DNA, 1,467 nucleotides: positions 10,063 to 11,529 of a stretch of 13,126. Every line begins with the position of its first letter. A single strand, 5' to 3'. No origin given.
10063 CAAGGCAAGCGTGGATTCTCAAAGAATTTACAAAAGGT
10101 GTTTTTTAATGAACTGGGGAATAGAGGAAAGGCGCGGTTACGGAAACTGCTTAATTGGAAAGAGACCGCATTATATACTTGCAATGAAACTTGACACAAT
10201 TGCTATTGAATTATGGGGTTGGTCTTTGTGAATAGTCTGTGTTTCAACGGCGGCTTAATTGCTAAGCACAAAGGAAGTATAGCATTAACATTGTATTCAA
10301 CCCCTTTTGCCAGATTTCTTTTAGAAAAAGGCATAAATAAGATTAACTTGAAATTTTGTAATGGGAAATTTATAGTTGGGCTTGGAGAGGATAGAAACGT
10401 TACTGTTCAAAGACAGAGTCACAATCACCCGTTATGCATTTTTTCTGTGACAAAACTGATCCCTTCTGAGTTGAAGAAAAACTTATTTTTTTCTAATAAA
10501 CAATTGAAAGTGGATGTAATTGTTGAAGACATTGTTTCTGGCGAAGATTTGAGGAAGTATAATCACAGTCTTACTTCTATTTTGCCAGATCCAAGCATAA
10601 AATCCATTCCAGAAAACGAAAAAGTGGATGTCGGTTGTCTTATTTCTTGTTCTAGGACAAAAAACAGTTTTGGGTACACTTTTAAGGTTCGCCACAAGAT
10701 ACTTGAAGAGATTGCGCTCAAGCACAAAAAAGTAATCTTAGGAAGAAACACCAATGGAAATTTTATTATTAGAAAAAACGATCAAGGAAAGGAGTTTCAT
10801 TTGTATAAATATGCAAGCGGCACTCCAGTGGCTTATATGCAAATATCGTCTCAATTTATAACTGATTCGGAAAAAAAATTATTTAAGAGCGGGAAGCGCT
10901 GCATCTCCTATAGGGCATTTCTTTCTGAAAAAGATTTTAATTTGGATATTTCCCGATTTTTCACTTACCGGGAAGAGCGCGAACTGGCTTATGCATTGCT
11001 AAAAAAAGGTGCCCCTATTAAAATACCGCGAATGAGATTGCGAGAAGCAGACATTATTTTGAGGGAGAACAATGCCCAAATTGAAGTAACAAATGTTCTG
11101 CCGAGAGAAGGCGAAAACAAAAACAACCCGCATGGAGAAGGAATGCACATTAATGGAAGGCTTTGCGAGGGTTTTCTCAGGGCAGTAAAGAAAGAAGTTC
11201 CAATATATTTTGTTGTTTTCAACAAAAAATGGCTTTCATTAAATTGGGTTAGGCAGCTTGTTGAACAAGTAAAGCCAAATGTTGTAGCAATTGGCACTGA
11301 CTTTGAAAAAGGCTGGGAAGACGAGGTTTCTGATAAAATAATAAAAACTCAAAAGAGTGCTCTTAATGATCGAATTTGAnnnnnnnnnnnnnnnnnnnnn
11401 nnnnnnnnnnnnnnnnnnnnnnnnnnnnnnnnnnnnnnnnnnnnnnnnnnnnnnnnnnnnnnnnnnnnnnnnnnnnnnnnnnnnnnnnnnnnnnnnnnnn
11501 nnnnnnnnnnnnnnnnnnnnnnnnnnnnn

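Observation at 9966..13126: Chain of four overlapping, apparently translationally coupled ORFs ending in an Lhr helicase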

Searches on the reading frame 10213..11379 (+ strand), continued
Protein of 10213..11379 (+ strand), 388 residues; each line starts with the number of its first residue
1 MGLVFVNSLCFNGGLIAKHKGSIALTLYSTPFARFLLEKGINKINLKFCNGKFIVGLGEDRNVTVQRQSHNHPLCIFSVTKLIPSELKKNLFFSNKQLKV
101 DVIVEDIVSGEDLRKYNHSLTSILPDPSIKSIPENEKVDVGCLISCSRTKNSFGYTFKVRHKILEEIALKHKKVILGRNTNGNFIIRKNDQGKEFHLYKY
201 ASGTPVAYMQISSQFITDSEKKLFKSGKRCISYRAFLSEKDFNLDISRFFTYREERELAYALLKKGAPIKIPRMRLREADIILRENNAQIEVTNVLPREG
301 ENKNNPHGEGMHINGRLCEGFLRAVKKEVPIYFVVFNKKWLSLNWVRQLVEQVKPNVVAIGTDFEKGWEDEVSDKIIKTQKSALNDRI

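Call 35: find_related_loci(query=A1, collection=genome_contigs, flank=5000)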
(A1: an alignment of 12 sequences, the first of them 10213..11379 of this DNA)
Query A1 (388 aa) in genome_contigs; peptide patterns used: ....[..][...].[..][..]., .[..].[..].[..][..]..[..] (x = any residue, [..] = any of these).
53 stretches matched a pattern; 5 encode a relative of the query (tblastn E <= 1e-3); 5 distinct loci.
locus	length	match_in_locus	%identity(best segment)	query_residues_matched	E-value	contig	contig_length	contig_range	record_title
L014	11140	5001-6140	56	5-384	1e-146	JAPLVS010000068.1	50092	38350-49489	MAG: Candidatus Iainarchaeum archaeon isolate LacPavin_0920_SED3_MAG_48_10 LacPavin_0920_SED3_scaffold_1233403, whole ge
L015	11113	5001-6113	54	1-377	4e-135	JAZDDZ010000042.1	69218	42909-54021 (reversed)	MAG: Candidatus Iainarchaeum archaeon isolate MEGAHIT-group-0.115 k141_3779917, whole genome shotgun sequence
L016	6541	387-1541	48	3-388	1e-115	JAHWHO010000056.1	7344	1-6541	MAG: Candidatus Woesearchaeota archaeon isolate MP5_1_69 k127_31664097, whole genome shotgun sequence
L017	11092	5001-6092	46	12-376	8e-109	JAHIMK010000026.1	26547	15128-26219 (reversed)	MAG: Nanoarchaeota archaeon isolate KR13_N2.mb.68 KR13_N2.mb.68_k141_116196, whole genome shotgun sequence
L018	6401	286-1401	45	9-381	1e-104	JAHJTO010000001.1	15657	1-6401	MAG: Nanoarchaeota archaeon isolate OS_PC_MetaG.mb.56 OS_PC_MetaG.mb.56_k141_21219, whole genome shotgun sequence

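Call 38: find_related_loci(query=A3, collection=metagenome_contigs, flank=5000)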
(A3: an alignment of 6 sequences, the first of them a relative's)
Query A3 (358 aa) in metagenome_contigs; peptide patterns used: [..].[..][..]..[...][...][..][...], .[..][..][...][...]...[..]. (x = any residue, [..] = any of these).
262 stretches matched a pattern; 10 encode a relative of the query (tblastn E <= 1e-3); 10 distinct loci.
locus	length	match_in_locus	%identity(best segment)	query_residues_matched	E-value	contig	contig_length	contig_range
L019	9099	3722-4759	42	13-354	6e-89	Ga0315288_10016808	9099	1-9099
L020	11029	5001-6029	44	15-354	6e-88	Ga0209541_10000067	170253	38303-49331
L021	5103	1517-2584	41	4-350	2e-82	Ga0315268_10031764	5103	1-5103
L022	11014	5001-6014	44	19-354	7e-81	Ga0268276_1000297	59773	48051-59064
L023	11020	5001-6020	41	13-349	2e-79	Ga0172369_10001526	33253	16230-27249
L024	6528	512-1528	40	17-354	4e-79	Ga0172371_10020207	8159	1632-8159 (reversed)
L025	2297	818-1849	40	8-349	2e-78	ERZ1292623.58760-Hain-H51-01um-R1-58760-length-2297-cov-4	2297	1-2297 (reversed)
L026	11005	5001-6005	41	21-353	2e-73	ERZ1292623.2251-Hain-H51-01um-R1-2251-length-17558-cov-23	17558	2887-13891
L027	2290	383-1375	38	21-349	2e-73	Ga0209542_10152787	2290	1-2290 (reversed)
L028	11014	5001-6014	44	19-354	7e-81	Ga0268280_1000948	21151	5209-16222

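Call 50: search_protein_families(library=pfam, alignment_id=A2, max_evalue=10)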
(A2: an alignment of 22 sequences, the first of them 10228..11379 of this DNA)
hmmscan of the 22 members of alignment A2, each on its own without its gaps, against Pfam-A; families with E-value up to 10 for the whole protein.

A. member 1, window:10228-11379:+ (383 aa): 1 family
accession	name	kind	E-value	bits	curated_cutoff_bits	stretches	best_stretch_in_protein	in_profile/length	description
PF15673.10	Ciart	-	0.11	12.2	27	1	170-234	192-254/278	Circadian-associated transcriptional repressor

B. families by the number of members that match (of 22 scanned): 42 families (the first 25 are shown)
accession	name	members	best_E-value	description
PF12802.13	MarR_2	2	1.6e-05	MarR family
PF09862.15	DUF2089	2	0.0001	Domain of unknown function (DUF2089)-HTH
PF02082.26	Rrf2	2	0.001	Iron-dependent Transcriptional regulator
PF25212.1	HVO_A0114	2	0.004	HVO_A0114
PF04703.18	FaeA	2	0.0074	FaeA-like protein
PF22624.1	AASDHPPT_N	2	0.039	4'-phosphopantetheinyl transferase, N-terminal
PF01022.26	HTH_5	1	2.3e-06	Bacterial regulatory protein, arsR family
PF13338.12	AbiEi_4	1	6.6e-05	Transcriptional regulator, AbiEi antitoxin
PF21476.4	PF0610-like_N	1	0.00061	PF0610-like, N-terminal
PF01978.25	TrmB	1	0.0013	Sugar-specific transcriptional regulator TrmB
PF07362.18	CcdA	1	0.003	Post-segregation antitoxin CcdA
PF12840.13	HTH_20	1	0.0055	Helix-turn-helix domain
PF11843.13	DUF3363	1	0.009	Protein of unknown function (DUF3363)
PF24270.1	HTH_Cmi2_C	1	0.013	Cmi2, C-terminal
PF03297.21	Ribosomal_S25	1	0.014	S25 ribosomal protein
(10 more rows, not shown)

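Call 65: search_protein_families(library=ncbifam, proteins=[L001:10530-11282:+, L010:11475-12215:+, L001:9751-10371:-, L003:9802-10209:+, L011:6274-6666:+, L005:11234-11623:+], max_evalue=0.01)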
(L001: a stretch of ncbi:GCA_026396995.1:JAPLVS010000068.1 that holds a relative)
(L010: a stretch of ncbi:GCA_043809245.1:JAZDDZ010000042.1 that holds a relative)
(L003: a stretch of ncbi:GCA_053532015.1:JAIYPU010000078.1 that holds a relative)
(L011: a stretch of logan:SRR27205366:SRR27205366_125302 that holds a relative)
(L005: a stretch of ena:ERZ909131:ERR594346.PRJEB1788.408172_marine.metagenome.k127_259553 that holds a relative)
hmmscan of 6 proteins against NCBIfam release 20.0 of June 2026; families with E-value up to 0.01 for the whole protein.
L001:10530-11282:+ (250 aa): 10 families
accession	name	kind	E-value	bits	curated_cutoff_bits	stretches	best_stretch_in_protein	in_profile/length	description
TIGR00024.1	SbcD_rel_arch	hypoth_equivalog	2.8e-48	164.6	115.2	1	19-243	13-222/224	putative phosphoesterase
TIGR04123.1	P_estr_lig_assc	hypoth_equivalog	7.1e-24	84.4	150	1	17-208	15-190/207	ligase-associated DNA damage response endonuclease PdeM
NF041029.1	Mre11_Pyroc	equivalog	1.2e-07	30.9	600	1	26-115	4-87/438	DNA double-strand break repair protein Mre11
NF003743.0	PRK05340.1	equivalog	1.5e-05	24.3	134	1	53-155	18-128/242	UDP-2,3-diacylglucosamine diphosphatase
TIGR00040.1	yfcE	subfamily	2.4e-05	24.5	56.25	1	59-165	20-116/158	YfcE family phosphodiesterase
TIGR00619.1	sbcd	subfamily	8.6e-05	22.5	77.65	1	24-115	2-87/252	exonuclease subunit SbcD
NF008359.0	PRK11148.1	equivalog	0.00015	21.3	225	1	23-114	15-96/275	3',5'-cyclic-AMP phosphodiesterase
NF053862.1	DS9_1_antiphage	equivalog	0.00061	18.7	420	1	21-114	192-288/486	anti-phage phosphoesterase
NF006988.0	PRK09453.1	equivalog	0.0069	16.2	117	0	66-166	26-129/183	phosphodiesterase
NF050112.1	PhdiestSpdARhizob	equivalog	0.0092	15.6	400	0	24-116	1-82/264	2', 3'cyclic nucleotide phosphodiesterase SpdA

L010:11475-12215:+ (246 aa): 7 families
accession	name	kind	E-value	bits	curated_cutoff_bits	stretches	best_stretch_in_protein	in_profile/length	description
TIGR00024.1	SbcD_rel_arch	hypoth_equivalog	4.4e-51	173.7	115.2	1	11-245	6-221/224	putative phosphoesterase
TIGR04123.1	P_estr_lig_assc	hypoth_equivalog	1.6e-24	86.5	150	1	16-213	15-192/207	ligase-associated DNA damage response endonuclease PdeM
NF053862.1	DS9_1_antiphage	equivalog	1.3e-05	24.3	420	1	22-117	194-288/486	anti-phage phosphoesterase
NF003743.0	PRK05340.1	equivalog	0.00019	20.7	134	1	50-150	12-119/242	UDP-2,3-diacylglucosamine diphosphatase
TIGR00040.1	yfcE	subfamily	0.00067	19.8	56.25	1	69-168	27-116/158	YfcE family phosphodiesterase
TIGR00619.1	sbcd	subfamily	0.0036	17.1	77.65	1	25-118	4-87/252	exonuclease subunit SbcD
NF006988.0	PRK09453.1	equivalog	0.0071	16.2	117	0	100-168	57-128/183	phosphodiesterase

L001:9751-10371:- (206 aa): 0 families

L003:9802-10209:+ (135 aa): 0 families

L011:6274-6666:+ (130 aa): 0 families

L005:11234-11623:+ (129 aa): 3 families
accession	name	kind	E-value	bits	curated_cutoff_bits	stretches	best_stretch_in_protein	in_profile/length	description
NF006089.0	PRK08241.1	subfamily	1.3e-05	24.4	240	1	4-126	217-328/343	RNA polymerase subunit sigma-70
TIGR02960.1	SigX5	hypoth_equivalog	0.0015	17.8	264.75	1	7-127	207-314/322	RNA polymerase sigma-70 factor, TIGR02960 family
TIGR02246.1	TIGR02246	subfamily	0.0032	17.5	33.95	0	3-66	3-65/128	SgcJ/EcaC family oxidoreductase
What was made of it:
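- Closest known: Lhr-Core / MPE. Same: A TIGR00024 MPE-type gene is also present 1-3 genes downstream of Lhr in the two closest relatives (call 65).
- A TIGR00024 phosphoesterase lies downstream of Lhr in L001 and L010 (call 65).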

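Call 75: find_related_loci(query=A1, collection=viral_contigs, flank=5000)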
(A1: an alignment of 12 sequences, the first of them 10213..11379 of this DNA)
Query A1 (388 aa) in viral_contigs; peptide patterns used: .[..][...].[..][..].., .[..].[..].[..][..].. (x = any residue, [..] = any of these).
39 stretches matched a pattern, but none encodes a relative of the query by tblastn (E <= 1e-3).
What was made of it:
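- No relative was found in viral contigs (call 75).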

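Call 86: search_protein_families(library=pfam, proteins=[L020:6039-7301:-, L020:1604-3043:-, L020:7866-9254:+, L020:4977-6038:+, L023:6035-7300:-, L019:4767-6038:-], max_evalue=0.001)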
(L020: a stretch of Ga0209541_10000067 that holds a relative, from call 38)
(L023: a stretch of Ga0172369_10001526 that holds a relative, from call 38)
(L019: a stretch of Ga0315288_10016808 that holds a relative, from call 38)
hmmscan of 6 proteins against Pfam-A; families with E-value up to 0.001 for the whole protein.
L020:6039-7301:- (420 aa): 3 families
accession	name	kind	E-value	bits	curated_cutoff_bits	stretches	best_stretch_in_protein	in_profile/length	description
PF00710.25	Asparaginase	-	2.8e-48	164.5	22.5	1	76-268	2-187/193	Asparaginase, N-terminal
PF17763.6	Asparaginase_C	-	1.3e-21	77.1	34.6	1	290-405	1-113/114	Glutaminase/Asparaginase C-terminal domain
PF18195.6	GatD_N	-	1e-11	44.4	25.7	1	3-54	1-54/54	GatD N-terminal domain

L020:1604-3043:- (479 aa): 2 families
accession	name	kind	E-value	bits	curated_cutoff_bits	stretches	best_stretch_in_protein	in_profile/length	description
PF02934.20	GatB_N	-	2.7e-61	207.6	23.4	1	10-309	3-276/277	GatB/GatE catalytic domain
PF02637.23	GatB_Yqey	-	6.8e-06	26.5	27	1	349-477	3-147/148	GatB domain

L020:7866-9254:+ (462 aa): 2 families
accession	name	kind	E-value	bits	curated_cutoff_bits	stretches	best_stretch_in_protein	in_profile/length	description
PF02934.20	GatB_N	-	3.4e-75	253.2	23.4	1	6-276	2-276/277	GatB/GatE catalytic domain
PF02637.23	GatB_Yqey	-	7e-29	101.1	27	1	316-460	1-148/148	GatB domain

L020:4977-6038:+ (353 aa): 0 families

L023:6035-7300:- (421 aa): 3 families
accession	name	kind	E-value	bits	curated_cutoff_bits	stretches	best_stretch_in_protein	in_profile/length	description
PF00710.25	Asparaginase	-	5.8e-52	176.5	22.5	1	81-274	2-189/193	Asparaginase, N-terminal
PF17763.6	Asparaginase_C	-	9.5e-24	84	34.6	1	293-408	1-114/114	Glutaminase/Asparaginase C-terminal domain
PF18195.6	GatD_N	-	1.5e-09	37.5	25.7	1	9-54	1-49/54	GatD N-terminal domain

L019:4767-6038:- (423 aa): 3 families
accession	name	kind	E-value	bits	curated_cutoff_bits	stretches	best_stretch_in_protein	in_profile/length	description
PF00710.25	Asparaginase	-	3.5e-50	170.6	22.5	1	79-273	3-190/193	Asparaginase, N-terminal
PF17763.6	Asparaginase_C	-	2.7e-20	72.9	34.6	1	291-408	1-113/114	Glutaminase/Asparaginase C-terminal domain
PF18195.6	GatD_N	-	1.4e-11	44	25.7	1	7-56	2-53/54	GatD N-terminal domain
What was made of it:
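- The distant clade lies among tRNA amidotransferase genes (call 86).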

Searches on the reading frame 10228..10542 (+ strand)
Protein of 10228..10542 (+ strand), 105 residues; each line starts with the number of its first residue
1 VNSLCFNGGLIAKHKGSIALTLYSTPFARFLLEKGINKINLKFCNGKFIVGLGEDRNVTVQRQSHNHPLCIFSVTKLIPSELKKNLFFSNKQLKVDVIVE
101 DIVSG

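Call 55: search_solved_structures(query=A5, max_evalue=10)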
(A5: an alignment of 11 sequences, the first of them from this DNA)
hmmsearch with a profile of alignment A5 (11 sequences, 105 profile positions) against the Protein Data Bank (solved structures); distinct sequences matched with E-value up to 10: 19.
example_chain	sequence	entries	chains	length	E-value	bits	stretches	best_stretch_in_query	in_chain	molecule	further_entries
8xz4_A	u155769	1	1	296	0.25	15.2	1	55-100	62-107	Radixin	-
1gc6_A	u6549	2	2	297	0.26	15.2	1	55-100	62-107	RADIXIN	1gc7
8xz6_A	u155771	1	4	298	0.26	15.2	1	55-100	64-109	Radixin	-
2d2q_A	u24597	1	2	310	0.29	15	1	55-100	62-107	Radixin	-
2d10_A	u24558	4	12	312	0.3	15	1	55-100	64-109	Radixin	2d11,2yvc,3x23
2zpy_A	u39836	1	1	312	0.3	15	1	55-100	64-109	Radixin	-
1j19_A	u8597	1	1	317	0.3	14.9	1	55-100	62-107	radixin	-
2ems_A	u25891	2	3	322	0.32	14.9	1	55-100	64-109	Radixin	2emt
4yl8_A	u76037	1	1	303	0.34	14.8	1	40-95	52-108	Moesin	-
1ef1_A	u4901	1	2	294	0.44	14.4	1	48-95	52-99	MOESIN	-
8xz5_A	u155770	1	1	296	0.45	14.4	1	48-95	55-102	Moesin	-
1sgh_A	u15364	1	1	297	0.45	14.4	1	48-95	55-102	Moesin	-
2hu9_A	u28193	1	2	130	0.48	14.3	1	36-97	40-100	Mercuric transport protein periplasmic component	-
1ni2_A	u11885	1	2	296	0.63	13.9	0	40-97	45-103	Ezrin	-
4rma_A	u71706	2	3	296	0.63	13.9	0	40-97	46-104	Ezrin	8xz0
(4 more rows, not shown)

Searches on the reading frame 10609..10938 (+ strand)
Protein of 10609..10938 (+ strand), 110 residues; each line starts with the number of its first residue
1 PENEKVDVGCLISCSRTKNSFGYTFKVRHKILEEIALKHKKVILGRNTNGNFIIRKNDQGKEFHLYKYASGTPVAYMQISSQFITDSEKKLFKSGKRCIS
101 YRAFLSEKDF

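Call 56: search_solved_structures(query=A6, max_evalue=10)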
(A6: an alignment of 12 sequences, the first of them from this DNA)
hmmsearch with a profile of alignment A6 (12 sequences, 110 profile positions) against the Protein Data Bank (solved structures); distinct sequences matched with E-value up to 10: 9.
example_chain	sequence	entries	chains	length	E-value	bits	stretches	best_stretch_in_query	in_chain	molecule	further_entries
1zkg_A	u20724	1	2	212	0.46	13.9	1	58-99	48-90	transcriptional regulator, TetR family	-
2id6_A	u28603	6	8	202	0.5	13.8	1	58-99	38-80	TRANSCRIPTIONAL REGULATOR, TetR FAMILY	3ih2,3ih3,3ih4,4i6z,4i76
1z77_A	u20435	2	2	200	0.52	13.7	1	58-99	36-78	transcriptional regulator (TetR family) | Transcriptional regulator, TetR family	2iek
4uid_A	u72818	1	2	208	0.63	13.5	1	29-95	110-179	SURFACE LAYER PROTEIN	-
2ix2_A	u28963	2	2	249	0.65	13.4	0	25-72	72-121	DNA POLYMERASE SLIDING CLAMP B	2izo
2io4_A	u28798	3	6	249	0.65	13.4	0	25-72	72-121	DNA polymerase sliding clamp B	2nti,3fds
2hii_A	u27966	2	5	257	0.72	13.3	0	25-72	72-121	PCNA1 (SSO0397)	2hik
7rpo_A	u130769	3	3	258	0.73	13.3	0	25-72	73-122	DNA polymerase sliding clamp 1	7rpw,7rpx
4uj7_A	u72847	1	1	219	0.8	13.1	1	30-95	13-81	SURFACE LAYER PROTEIN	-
